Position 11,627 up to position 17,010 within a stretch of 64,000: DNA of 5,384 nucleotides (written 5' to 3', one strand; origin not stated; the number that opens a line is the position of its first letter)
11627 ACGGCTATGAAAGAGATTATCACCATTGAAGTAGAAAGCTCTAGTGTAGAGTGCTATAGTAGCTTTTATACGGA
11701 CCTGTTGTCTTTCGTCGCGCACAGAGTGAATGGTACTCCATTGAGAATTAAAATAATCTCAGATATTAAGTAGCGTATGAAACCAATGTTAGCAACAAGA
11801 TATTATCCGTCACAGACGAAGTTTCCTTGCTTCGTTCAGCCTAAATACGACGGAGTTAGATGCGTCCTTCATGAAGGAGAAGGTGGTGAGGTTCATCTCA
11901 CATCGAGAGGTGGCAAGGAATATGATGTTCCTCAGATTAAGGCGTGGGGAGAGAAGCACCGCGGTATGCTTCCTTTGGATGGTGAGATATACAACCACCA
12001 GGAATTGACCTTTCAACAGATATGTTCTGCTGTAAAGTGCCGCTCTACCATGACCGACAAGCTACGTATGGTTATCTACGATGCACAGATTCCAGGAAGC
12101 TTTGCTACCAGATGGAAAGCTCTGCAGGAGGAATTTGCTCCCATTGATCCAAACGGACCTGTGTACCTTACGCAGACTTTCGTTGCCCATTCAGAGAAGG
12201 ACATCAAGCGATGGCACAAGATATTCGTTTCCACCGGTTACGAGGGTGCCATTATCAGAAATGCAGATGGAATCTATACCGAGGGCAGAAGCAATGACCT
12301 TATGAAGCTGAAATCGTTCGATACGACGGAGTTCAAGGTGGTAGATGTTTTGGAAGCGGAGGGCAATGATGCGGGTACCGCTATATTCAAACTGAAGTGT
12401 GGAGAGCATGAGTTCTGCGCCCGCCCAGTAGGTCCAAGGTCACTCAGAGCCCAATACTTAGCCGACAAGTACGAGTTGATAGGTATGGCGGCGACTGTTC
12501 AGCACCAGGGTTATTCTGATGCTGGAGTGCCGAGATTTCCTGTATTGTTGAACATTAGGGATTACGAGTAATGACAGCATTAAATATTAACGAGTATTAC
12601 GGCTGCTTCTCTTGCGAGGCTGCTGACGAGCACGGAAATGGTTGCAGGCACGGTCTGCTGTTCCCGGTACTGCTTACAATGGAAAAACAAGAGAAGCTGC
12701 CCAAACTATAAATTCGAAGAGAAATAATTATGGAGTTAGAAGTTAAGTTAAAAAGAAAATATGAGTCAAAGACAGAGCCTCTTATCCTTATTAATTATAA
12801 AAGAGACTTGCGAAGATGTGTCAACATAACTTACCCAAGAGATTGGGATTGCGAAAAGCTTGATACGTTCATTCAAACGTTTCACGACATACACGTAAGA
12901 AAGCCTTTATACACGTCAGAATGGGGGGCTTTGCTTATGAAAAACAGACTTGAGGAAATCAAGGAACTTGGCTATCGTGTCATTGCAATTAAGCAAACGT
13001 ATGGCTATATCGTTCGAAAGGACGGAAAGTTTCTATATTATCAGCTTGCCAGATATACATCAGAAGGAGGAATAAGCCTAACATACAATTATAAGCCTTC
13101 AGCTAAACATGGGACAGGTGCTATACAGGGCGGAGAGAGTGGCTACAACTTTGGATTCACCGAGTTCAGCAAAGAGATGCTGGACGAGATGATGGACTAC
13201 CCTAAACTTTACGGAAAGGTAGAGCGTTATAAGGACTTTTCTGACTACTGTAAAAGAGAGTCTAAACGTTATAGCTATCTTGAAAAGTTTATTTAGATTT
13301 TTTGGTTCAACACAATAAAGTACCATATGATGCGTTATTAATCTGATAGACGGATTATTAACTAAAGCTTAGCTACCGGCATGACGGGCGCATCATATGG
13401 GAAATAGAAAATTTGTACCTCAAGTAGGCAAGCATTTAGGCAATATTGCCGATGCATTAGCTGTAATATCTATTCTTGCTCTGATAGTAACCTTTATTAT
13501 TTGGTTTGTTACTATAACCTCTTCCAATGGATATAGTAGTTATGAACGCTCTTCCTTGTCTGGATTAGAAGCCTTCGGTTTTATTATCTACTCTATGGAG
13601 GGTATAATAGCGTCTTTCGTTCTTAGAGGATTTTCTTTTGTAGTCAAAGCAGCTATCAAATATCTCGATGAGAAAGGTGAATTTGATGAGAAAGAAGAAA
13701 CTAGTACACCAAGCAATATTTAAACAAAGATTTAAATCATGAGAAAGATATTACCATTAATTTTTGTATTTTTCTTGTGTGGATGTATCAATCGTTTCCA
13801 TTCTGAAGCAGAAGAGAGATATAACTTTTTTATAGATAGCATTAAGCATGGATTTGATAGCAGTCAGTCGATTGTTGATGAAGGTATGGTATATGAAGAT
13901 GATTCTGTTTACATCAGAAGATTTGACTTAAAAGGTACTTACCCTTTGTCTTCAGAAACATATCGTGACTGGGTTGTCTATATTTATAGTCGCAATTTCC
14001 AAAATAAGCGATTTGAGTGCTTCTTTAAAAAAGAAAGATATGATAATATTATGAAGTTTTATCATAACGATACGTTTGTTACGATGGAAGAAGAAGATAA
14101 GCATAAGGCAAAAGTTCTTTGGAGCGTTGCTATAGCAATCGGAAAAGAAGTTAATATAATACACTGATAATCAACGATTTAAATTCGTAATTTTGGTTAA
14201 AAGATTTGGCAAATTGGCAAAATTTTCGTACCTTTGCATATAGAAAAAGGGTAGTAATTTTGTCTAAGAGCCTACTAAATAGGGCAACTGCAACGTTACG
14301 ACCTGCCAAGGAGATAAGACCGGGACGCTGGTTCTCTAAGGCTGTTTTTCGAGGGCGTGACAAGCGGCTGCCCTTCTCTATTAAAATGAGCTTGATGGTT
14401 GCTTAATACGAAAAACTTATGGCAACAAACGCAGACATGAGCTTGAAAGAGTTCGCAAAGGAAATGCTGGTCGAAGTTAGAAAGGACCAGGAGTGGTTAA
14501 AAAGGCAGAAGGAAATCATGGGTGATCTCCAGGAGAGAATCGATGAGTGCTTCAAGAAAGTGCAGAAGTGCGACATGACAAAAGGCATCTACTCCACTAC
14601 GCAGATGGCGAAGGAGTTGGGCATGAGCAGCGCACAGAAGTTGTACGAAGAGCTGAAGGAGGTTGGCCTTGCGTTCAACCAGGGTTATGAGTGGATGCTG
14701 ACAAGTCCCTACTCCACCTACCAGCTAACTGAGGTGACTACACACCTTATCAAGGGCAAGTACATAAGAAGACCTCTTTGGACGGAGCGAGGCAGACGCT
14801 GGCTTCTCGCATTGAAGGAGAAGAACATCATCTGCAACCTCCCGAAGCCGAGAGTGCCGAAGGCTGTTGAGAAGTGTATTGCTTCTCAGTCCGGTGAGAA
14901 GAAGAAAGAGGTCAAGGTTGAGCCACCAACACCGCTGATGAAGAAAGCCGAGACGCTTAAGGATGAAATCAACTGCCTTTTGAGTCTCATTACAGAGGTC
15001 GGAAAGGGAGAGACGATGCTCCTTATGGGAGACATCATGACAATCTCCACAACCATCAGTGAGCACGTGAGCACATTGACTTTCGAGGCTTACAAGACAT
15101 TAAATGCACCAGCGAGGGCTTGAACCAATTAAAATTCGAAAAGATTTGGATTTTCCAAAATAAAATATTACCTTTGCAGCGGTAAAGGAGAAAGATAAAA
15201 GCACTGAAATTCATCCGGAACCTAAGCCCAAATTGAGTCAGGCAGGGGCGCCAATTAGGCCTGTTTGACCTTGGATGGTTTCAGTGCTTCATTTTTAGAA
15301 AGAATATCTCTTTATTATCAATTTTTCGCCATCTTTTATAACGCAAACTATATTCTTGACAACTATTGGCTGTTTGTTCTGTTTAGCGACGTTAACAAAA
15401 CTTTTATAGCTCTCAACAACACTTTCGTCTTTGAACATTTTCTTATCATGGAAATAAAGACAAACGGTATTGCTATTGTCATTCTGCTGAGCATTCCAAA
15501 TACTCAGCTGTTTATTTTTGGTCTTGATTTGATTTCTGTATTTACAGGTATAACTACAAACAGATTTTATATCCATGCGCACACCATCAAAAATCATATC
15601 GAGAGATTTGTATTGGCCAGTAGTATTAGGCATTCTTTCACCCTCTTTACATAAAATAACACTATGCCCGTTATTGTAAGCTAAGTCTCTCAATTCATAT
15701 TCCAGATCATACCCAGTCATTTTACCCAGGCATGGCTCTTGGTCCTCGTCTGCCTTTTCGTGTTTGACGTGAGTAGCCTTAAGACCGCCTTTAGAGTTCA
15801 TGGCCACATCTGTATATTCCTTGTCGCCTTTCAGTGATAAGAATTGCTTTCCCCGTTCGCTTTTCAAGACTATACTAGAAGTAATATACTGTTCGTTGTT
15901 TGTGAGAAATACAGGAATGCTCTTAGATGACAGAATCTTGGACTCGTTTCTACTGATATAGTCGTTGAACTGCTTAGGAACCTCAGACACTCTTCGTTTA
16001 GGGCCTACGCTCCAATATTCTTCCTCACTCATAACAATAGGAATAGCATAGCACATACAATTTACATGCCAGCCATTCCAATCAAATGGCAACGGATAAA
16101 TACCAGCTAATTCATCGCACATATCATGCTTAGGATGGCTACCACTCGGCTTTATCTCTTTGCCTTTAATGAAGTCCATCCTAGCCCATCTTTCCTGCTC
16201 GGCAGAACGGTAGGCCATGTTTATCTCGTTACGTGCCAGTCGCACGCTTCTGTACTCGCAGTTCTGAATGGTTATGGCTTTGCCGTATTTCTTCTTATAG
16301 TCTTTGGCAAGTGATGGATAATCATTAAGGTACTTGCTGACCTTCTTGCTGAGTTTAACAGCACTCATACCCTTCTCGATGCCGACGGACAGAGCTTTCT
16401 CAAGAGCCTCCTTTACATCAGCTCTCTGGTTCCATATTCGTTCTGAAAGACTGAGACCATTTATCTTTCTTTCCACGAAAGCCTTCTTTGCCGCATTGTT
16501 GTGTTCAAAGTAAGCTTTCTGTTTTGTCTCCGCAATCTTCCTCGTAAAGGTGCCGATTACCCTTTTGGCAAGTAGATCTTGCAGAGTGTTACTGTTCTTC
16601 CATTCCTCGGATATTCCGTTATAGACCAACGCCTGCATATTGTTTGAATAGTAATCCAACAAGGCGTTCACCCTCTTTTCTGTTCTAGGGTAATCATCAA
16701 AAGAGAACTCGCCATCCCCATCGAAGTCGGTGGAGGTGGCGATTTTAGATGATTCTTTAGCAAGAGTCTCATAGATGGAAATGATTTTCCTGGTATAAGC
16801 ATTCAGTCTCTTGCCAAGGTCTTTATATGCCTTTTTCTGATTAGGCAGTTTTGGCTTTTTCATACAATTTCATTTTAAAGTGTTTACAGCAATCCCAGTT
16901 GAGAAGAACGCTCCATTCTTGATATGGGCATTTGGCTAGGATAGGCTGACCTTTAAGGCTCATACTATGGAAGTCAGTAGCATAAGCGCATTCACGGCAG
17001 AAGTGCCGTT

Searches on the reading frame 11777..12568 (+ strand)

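Call 22: search_protein_families(library=pfam, proteins=[window:11777-12568:+], max_evalue=0.001)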
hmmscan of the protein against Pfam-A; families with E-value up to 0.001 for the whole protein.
window:11777-12568:+ (264 aa): 2 families
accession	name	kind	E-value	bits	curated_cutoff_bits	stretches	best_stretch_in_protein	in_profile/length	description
PF01068.26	DNA_ligase_A_M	-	4.5e-16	59.6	26.2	1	3-179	1-204/204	ATP dependent DNA ligase domain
PF14743.12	DNA_ligase_OB_2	-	0.0002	21.7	28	1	233-261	38-66/66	DNA ligase OB-like domain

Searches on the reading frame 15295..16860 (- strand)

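Call 12: search_protein_families(library=phrogs, proteins=[window:15295-16860:-], max_evalue=0.001)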
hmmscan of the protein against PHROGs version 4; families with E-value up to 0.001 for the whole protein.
window:15295-16860:- (521 aa): 9 families
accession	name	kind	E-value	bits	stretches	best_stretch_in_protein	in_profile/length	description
phrog_35295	-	unknown function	1e-63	217.2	1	17-329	21-374/794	-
phrog_7625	-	head and packaging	1.4e-57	196.7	1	17-329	15-316/504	head morphogenesis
phrog_16625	-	moron, auxiliary metabolic gene and host takeover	1.9e-55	189.7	2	187-331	223-384/869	Bxa ADP-ribosyl transferase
phrog_1657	-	head and packaging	1.6e-30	107.5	1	21-282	33-305/337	head morphogenesis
phrog_115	-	head and packaging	7e-25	89.2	1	62-462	128-478/665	minor head protein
phrog_23416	-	unknown function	1.3e-22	81.3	1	331-515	269-455/459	-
phrog_595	-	head and packaging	1.5e-13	52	1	11-441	33-430/513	head maturation protease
phrog_4728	-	head and packaging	5.8e-06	26.3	1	9-282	27-306/591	head morphogenesis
phrog_2468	-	head and packaging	2e-05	25.2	1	91-235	81-215/303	head morphogenesis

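Call 88: search_protein_families(library=pfam, proteins=[window:15295-16860:-], max_evalue=0.001)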
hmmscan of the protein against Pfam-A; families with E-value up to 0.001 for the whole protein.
window:15295-16860:- (521 aa): 0 families
